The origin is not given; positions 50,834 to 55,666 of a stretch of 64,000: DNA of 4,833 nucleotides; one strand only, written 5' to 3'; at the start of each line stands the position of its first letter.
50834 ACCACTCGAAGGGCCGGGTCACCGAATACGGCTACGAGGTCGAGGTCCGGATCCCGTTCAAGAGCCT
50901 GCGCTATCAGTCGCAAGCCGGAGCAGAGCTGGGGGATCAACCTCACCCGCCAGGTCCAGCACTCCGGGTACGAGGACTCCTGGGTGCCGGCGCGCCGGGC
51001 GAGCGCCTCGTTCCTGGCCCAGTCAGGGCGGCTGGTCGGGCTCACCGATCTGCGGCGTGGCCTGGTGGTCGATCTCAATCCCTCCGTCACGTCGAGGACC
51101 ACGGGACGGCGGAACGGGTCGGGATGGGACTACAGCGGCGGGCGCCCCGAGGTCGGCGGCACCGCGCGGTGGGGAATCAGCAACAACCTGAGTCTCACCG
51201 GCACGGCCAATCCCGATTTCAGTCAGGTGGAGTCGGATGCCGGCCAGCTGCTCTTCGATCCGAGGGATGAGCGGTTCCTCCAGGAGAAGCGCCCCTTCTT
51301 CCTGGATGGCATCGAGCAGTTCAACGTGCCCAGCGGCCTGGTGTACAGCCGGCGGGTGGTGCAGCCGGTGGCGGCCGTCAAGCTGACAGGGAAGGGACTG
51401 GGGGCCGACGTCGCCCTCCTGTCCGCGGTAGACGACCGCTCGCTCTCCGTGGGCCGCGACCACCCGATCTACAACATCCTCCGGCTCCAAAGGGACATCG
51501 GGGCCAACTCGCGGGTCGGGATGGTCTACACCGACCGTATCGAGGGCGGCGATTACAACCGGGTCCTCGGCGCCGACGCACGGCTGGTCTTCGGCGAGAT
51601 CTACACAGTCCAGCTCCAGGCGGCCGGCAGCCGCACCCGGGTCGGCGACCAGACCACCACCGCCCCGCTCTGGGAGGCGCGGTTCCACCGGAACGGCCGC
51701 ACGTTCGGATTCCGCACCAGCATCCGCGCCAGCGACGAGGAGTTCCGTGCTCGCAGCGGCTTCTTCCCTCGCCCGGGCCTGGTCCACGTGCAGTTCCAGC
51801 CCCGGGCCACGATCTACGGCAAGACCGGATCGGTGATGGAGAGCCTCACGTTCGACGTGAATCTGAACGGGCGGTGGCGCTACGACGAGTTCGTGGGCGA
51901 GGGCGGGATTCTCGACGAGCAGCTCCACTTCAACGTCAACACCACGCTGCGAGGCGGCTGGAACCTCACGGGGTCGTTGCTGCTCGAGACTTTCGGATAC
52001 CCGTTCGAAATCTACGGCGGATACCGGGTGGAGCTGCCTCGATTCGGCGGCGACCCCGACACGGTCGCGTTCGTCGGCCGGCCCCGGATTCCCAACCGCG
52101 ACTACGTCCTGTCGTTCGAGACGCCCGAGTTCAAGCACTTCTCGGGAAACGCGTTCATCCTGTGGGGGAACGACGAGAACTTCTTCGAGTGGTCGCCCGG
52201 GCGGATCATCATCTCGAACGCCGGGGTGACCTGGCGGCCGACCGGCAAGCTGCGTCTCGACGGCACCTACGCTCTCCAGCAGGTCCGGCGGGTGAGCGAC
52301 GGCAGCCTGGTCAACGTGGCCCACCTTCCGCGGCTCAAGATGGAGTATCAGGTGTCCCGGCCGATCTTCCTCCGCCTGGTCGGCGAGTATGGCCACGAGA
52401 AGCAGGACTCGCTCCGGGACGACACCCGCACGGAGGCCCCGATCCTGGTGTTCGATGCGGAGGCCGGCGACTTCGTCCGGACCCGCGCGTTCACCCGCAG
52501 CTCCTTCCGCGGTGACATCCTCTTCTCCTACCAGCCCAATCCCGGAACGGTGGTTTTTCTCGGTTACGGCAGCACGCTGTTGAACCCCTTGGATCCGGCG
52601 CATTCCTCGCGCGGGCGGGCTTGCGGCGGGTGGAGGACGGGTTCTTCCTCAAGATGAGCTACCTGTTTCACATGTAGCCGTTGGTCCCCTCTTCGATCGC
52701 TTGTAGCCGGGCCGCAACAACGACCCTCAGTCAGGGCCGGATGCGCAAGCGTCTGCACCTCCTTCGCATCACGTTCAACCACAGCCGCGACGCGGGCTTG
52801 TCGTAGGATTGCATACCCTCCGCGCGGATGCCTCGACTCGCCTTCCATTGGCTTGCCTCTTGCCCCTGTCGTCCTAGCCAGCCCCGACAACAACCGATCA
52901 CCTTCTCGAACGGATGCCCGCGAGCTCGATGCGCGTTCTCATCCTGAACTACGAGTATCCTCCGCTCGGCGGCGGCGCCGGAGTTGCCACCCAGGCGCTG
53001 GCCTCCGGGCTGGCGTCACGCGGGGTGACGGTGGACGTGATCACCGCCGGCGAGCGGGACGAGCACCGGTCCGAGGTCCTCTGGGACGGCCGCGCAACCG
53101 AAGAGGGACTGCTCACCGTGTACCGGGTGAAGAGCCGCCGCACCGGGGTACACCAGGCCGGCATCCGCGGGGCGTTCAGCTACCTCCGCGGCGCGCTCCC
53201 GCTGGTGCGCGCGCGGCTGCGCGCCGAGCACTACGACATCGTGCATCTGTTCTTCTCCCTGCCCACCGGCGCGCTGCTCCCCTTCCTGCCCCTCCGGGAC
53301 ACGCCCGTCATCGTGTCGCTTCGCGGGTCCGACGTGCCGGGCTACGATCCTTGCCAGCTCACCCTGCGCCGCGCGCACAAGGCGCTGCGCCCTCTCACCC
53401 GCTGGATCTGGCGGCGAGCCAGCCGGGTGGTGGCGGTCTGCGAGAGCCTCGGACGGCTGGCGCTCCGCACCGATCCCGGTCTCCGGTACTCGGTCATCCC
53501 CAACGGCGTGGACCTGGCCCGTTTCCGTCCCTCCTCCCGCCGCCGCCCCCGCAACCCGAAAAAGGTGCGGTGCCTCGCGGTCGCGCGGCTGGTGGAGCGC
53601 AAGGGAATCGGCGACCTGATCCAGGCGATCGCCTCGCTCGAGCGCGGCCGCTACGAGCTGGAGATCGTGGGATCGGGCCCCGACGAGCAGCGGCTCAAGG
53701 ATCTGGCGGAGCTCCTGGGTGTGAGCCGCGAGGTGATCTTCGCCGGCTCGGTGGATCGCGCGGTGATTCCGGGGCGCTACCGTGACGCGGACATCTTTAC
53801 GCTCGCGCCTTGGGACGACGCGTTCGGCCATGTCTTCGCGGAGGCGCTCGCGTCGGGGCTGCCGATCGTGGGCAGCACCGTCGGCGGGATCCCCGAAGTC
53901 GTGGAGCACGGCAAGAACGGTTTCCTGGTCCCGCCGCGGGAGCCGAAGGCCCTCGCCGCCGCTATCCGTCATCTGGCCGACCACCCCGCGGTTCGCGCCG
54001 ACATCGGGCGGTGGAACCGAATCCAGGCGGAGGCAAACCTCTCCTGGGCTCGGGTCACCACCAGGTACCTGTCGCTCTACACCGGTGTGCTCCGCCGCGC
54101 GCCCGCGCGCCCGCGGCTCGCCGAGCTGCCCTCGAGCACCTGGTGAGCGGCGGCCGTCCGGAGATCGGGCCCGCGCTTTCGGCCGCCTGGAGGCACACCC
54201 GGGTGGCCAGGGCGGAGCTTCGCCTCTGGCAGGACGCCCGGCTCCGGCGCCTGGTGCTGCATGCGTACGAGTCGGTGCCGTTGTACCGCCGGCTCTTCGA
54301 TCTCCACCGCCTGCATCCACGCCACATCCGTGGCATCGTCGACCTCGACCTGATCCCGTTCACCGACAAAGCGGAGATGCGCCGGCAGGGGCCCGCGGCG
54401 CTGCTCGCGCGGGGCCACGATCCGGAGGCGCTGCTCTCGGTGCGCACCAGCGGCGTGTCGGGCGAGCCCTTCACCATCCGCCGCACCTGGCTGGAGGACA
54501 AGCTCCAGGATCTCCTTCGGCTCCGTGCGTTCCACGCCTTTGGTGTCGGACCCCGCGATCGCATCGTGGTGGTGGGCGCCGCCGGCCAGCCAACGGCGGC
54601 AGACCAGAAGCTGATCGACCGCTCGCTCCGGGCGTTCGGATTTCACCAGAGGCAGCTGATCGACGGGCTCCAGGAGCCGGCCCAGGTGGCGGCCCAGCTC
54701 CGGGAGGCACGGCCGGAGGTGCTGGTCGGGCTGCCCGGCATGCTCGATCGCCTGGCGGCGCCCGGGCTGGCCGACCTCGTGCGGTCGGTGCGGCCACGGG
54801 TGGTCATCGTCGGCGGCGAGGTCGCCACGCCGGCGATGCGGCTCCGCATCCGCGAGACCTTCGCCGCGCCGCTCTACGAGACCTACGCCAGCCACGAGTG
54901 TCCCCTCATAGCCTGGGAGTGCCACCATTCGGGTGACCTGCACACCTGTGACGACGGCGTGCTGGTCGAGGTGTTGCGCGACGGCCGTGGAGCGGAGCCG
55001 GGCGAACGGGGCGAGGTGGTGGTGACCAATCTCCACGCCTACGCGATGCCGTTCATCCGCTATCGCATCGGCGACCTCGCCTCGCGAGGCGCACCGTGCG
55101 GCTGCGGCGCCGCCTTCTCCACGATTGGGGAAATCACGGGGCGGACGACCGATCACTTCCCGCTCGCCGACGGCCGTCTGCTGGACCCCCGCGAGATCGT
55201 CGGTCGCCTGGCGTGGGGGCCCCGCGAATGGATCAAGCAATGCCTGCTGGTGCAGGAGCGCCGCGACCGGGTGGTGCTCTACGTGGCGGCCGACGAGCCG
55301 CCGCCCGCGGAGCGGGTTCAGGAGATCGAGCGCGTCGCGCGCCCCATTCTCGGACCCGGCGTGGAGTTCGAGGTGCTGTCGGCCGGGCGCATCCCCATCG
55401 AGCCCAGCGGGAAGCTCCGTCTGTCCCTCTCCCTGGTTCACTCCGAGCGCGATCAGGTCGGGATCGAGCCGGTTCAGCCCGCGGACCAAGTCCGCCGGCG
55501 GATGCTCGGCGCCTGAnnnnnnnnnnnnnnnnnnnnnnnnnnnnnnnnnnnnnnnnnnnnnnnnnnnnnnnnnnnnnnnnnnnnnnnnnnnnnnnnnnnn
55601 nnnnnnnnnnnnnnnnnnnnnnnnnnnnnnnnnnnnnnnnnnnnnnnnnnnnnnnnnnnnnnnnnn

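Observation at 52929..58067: Translationally coupled GT4 / adenylating ligase / ATP-grasp / Mur-ligase-like operon with no recognisable product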

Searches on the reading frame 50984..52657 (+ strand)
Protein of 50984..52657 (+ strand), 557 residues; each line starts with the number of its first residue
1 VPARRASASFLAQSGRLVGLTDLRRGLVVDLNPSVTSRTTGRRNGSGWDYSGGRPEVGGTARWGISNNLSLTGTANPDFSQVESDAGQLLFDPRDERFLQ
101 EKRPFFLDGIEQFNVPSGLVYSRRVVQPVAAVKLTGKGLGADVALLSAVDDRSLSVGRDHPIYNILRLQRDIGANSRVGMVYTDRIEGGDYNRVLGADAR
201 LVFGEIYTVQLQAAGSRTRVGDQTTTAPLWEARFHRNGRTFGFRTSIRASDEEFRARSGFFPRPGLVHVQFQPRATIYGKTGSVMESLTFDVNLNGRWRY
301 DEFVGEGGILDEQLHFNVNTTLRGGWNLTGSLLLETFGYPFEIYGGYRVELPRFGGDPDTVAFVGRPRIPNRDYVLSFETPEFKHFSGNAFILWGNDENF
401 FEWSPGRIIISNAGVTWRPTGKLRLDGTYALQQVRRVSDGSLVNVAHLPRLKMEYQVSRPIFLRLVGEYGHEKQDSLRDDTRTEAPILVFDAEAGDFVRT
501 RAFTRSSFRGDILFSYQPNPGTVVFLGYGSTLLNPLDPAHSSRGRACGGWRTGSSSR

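Call 12: search_protein_families(library=pfam, proteins=[window:50984-52657:+], max_evalue=0.001)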
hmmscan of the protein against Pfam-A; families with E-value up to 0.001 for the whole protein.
window:50984-52657:+ (557 aa): 1 family
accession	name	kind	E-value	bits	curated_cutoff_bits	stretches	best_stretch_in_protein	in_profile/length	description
PF19313.5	DUF5916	-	3.6e-13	49.5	22.6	1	58-126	29-95/572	Domain of unknown function (DUF5916)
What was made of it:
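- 50984..52657 (+): DUF5916 protein. It is the conserved upstream flank of the cluster's fixed position and is probably not part of the pathway. Pfam identifies it (call 12).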

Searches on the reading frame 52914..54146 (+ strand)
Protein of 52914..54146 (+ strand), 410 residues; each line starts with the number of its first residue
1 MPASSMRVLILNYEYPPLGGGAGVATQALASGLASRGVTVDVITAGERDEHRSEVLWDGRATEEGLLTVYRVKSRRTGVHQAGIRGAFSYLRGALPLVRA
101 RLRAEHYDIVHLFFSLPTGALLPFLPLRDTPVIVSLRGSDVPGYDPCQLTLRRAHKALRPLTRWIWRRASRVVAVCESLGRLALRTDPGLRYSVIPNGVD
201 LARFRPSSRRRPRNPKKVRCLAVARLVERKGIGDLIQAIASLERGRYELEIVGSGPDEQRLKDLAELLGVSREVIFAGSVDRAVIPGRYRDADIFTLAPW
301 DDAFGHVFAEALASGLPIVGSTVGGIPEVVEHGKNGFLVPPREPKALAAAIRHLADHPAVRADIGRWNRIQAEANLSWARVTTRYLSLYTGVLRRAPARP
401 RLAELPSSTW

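Call 8: search_protein_families(library=pfam, proteins=[window:52914-54146:+], max_evalue=0.01)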
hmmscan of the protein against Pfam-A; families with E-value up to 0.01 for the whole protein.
window:52914-54146:+ (410 aa): 8 families
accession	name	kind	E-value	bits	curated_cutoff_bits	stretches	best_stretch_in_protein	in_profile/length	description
PF00534.26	Glycos_transf_1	-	9.1e-36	123.4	26.4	1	211-365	9-166/172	Glycosyl transferases group 1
PF13692.12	Glyco_trans_1_4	-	2.6e-32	112.5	27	1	219-356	3-141/142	Glycosyl transferases group 1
PF13439.12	Glyco_transf_4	-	1.3e-23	84.4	28.5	1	20-203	2-170/170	Glycosyltransferase Family 4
PF13579.12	Glyco_trans_4_4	-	5.3e-19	69.5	29.7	1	20-198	1-158/158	Glycosyl transferase 4-like domain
PF20706.3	GT4-conflict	-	1.7e-10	40.9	26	1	162-382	140-382/385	Family 4 Glycosyltransferase in conflict systems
PF13524.12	Glyco_trans_1_2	-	0.00013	22.4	25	1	246-386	14-143/144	Glycosyl transferase-like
PF13477.12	Glyco_trans_4_2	-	0.00017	22.2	23.4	1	26-172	13-135/139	Glycosyl transferase 4-like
PF03807.23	F420_oxidored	-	0.0014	19.6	21.6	0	21-56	6-40/94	NADP oxidoreductase coenzyme F420-dependent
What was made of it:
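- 52914..54146 (+): GT4 (GT-B, retaining-type) glycosyltransferase, 410 aa. The alternative start ATG 52929 gives 405 aa. Pfam gives Glycos_transf_1 at 9e-36 and Glyco_transf_4 at 1e-23 (call 8).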

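Call 9: search_protein_families(library=ncbifam, proteins=[window:52914-54146:+], max_evalue=0.01)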
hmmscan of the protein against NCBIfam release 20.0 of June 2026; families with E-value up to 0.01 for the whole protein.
window:52914-54146:+ (410 aa): 39 families (the best 25 are shown)
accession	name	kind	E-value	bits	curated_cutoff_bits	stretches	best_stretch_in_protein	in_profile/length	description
NF041876.1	EPS_EpsE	equivalog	7.3e-39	134.1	400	1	159-378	152-382/389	exopolysaccharide biosynthesis GT4 family glycosyltransferase EpsE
TIGR03088.1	stp2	hypoth_equivalog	8.3e-34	117.2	409.05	1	190-392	160-373/374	TIGR03088 family PEP-CTERM/XrtA system glycosyltransferase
TIGR03999.1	thiol_BshA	equivalog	4.9e-30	104.7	273.7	1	106-393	84-374/375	N-acetyl-alpha-D-glucosaminyl L-malate synthase BshA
TIGR03449.1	mycothiol_MshA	equivalog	3.8e-28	98.5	462.5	1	191-392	189-403/406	D-inositol-3-phosphate glycosyltransferase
TIGR04063.1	stp3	hypoth_equivalog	6e-27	94.5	442.05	1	159-393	148-396/397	TIGR04063 family PEP-CTERM/XrtA system glycosyltransferase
NF047684.1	TeichurnBiosyTuaC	equivalog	3.7e-26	92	550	1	105-364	107-361/391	teichuronic acid biosynthesis protein TuaC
TIGR02149.1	glgA_Coryne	subfamily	4.4e-25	88.6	302.4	1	6-392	1-390/391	glycogen synthase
TIGR04047.1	MSMEG_0565_glyc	hypoth_equivalog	1.6e-22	80.1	259.85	1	165-390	135-372/373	MSMEG_0565 family glycosyltransferase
NF038229.1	Glyco4_Geo_Pelo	equivalog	4.1e-20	72.1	400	1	98-393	47-337/338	GPMC system family 4 glycosyltransferase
TIGR04005.1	wcaL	equivalog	5.6e-19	68.3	537.6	1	165-355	171-368/406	colanic acid biosynthesis glycosyltransferase WcaL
NF053787.1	GlcN_PG_synth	equivalog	4.6e-18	65.2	480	1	165-393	140-360/361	N-acetylglucosaminyl phosphatidylglycerol synthase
NF046085.1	XrtY_assoc_Gly1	equivalog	1.8e-16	60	400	1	192-393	184-385/387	XrtY-associated glycosyltransferase XYAG1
NF038298.1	EPS_HpsO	equivalog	3e-16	59.2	575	1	222-387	206-382/388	hormogonium polysaccharide biosynthesis glycosyltransferase HpsO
NF041010.1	glycosy_Agl16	equivalog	4.2e-14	52.2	575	1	151-390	116-349/352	glycosylation protein Agl16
NF038255.1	exopoly_VpsD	equivalog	8.1e-14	51.3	300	1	169-334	157-325/381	VpsD family glycosyltransferase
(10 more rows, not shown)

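Call 48: search_solved_structures(query=window:52914-54146:+, max_evalue=1e-10)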
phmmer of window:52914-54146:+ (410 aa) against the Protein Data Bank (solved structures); distinct sequences matched with E-value up to 1e-10: 16.
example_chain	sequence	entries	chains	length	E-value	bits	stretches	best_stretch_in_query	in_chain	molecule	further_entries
6kih_A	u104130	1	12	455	2.7e-20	75.7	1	193-392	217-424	Tll1590 protein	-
5d00_A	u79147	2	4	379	1e-18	70.5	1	103-356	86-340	N-acetyl-alpha-D-glucosaminyl L-malate synthase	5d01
3c48_A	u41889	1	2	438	2.6e-18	69.2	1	20-393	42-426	Predicted glycosyltransferases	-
3mbo_A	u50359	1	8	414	3.1e-18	68.9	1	103-394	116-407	Glycosyltransferase, group 1 family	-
3c4q_A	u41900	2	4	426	3.3e-18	68.8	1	21-393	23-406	Predicted glycosyltransferases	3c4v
2jjm_A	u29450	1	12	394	5.5e-18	68.1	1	103-394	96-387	GLYCOSYL TRANSFERASE, GROUP 1 FAMILY PROTEIN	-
3okc_A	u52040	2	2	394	3.7e-15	58.8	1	192-389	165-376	GDP-mannose-dependent alpha-(1-6)-phosphatidylinositol monomannoside mannosyltransferase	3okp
7qsg_A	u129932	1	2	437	4e-15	58.7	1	192-396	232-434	D-inositol 3-phosphate glycosyltransferase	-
3oka_A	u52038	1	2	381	6.8e-15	57.9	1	192-385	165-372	GDP-mannose-dependent alpha-(1-6)-phosphatidylinositol monomannoside mannosyltransferase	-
6n1x_A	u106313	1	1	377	2.2e-13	53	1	222-356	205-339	Glycosyltransferase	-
4n9w_A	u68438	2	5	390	2.3e-13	52.9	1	149-390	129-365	GDP-mannose-dependent alpha-(1-2)-phosphatidylinositol mannosyltransferase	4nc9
2gej_A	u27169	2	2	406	2.6e-13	52.7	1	149-390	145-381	PHOSPHATIDYLINOSITOL MANNOSYLTRANSFERASE (PimA)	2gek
6d9t_A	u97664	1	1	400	2.7e-13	52.6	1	222-356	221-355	Glycosyl transferase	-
5zer_A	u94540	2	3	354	5.4e-13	51.7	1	215-381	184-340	UDP-glucose:tetrahydrobiopterin glucosyltransferase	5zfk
5ze7_B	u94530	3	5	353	5.7e-13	51.6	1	215-380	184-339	UDP-glucose:tetrahydrobiopterin glucosyltransferase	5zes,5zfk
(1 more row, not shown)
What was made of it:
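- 52914..54146 (+): The closest solved relatives are sucrose-phosphate synthase Tll1590, BshA and MshA (full length) and PimA/B (call 48).
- The nearest solved relatives of the GT4 use small soluble or lipid acceptors (call 48). The best solved relatives of the GT4 are BshA, MshA and sucrose-phosphate synthase (call 48).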

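Call 64: search_protein_families(library=padloc, proteins=[window:52914-54146:+], max_evalue=0.001)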
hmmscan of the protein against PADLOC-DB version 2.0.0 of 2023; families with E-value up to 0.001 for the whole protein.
window:52914-54146:+ (410 aa): 0 families

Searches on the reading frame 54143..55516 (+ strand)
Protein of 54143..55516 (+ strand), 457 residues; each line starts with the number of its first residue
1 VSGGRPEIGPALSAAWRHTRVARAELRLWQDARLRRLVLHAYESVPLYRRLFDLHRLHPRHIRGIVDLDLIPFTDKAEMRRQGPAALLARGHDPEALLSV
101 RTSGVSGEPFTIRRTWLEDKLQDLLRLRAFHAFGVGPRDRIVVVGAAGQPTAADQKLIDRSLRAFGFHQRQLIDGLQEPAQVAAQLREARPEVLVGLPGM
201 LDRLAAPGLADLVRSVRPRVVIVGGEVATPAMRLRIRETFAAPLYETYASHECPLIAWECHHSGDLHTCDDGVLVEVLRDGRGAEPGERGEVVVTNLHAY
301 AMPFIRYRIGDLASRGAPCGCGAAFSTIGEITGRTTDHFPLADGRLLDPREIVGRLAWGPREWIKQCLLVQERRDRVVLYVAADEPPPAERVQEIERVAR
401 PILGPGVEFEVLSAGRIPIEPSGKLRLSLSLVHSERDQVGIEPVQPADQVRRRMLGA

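Call 8: search_protein_families(library=pfam, proteins=[window:54143-55516:+], max_evalue=0.01)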
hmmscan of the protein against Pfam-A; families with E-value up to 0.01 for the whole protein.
window:54143-55516:+ (457 aa): 2 families
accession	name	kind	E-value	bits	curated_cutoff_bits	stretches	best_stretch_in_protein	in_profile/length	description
PF00501.34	AMP-binding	-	5.9e-06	25.8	29.9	1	179-295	245-375/384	AMP-binding enzyme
PF02310.24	B12-binding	-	0.00016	21.9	32.1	1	151-234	13-97/121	B12 binding domain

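Call 9: search_protein_families(library=ncbifam, proteins=[window:54143-55516:+], max_evalue=0.01)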
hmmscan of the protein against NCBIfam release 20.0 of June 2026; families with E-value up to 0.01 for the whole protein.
window:54143-55516:+ (457 aa): 8 families
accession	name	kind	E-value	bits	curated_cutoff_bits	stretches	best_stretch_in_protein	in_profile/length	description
NF045666.1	DVU1553_fam_AMP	equivalog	4.4e-39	134.5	300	1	17-334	14-330/331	DVU_1553 family AMP-dependent CoA ligase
NF041878.1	paak_haloarch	equivalog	5.7e-32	110.8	700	1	20-338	7-328/427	phenylacetate--CoA ligase PaaK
NF053551.1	FlxY_rubin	equivalog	1.8e-27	96.2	520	2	229-339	215-327/424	flexirubin biosynthesis putative acyl-CoA ligase FlxY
TIGR02155.1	PA_CoA_ligase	equivalog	1e-23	83.6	646.3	1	21-338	3-320/422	phenylacetate--CoA ligase PaaK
TIGR03335.1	F390_ftsA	equivalog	2.6e-15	56.1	458.7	1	22-298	10-287/445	coenzyme F390 synthetase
NF041217.1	BagE_FevW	exception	2.5e-14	53.1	800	1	219-356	195-334/424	bagremycin/ferroverdin synthetase BagE/FevW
TIGR02304.1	aden_form_hyp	equivalog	1.2e-12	47.6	251.9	1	174-341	171-332/430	F390 synthetase-related protein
NF004837.0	PRK06187.1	subfamily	0.0033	15.7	476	1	177-260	247-331/531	long-chain-fatty-acid--CoA ligase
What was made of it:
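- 54143..55516 (+): PaaK/CapK-like ANL adenylating enzyme ('PaaK#2'), 457 aa. Its GTG start overlaps the GT4 stop (GTGA). NCBIfam gives the DVU_1553 family at 4e-39 and PaaK at 6e-32, both below cut-off (call 9).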

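Call 23: search_solved_structures(query=window:54143-55516:+, max_evalue=0.01)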
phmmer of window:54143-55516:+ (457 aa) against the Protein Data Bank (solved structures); distinct sequences matched with E-value up to 0.01: 8.
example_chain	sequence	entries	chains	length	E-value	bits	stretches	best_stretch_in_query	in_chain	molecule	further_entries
2y4o_A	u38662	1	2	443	6.6e-22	81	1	21-426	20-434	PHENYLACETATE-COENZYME A LIGASE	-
2y27_A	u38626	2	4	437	1.2e-21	80.2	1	22-352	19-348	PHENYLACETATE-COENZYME A LIGASE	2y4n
4r1l_A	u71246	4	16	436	2e-21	79.4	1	22-425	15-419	Phenylacetate-coenzyme A ligase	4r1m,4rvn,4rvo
9s3l_A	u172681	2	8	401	2.4e-15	59.4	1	55-385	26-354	Phenylacetate-CoA ligase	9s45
6siw_B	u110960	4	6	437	5.7e-13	51.6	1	24-335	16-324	PaaK-like ligase (AMP-dependent synthetase and ligase) | AMP-dependent synthetase and ligase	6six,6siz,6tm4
6siw_A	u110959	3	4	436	5.7e-13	51.6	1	24-335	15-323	PaaK-like ligase (AMP-dependent synthetase and ligase) | AMP-dependent synthetase and ligase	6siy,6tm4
6wuq_A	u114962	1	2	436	6.2e-12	48.1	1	23-338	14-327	AjiA1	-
6hdw_A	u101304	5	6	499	6.4e-08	34.9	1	28-354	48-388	2-hydroxyisobutyryl-CoA synthetase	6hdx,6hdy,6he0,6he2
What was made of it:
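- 54143..55516 (+): PDB matches are PaaK 2y4o at 7e-22 and AjiA1 (call 23).
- On PaaK (phenylacetate-CoA ligase) / CapK/VpsH-like ANL enzymes: PDB PaaK 2y4o matches at 7e-22 over residues 21-426 (call 23).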

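Call 64: search_protein_families(library=padloc, proteins=[window:54143-55516:+], max_evalue=0.001)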
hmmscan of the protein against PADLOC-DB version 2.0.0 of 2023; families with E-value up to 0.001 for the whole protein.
window:54143-55516:+ (457 aa): 0 families
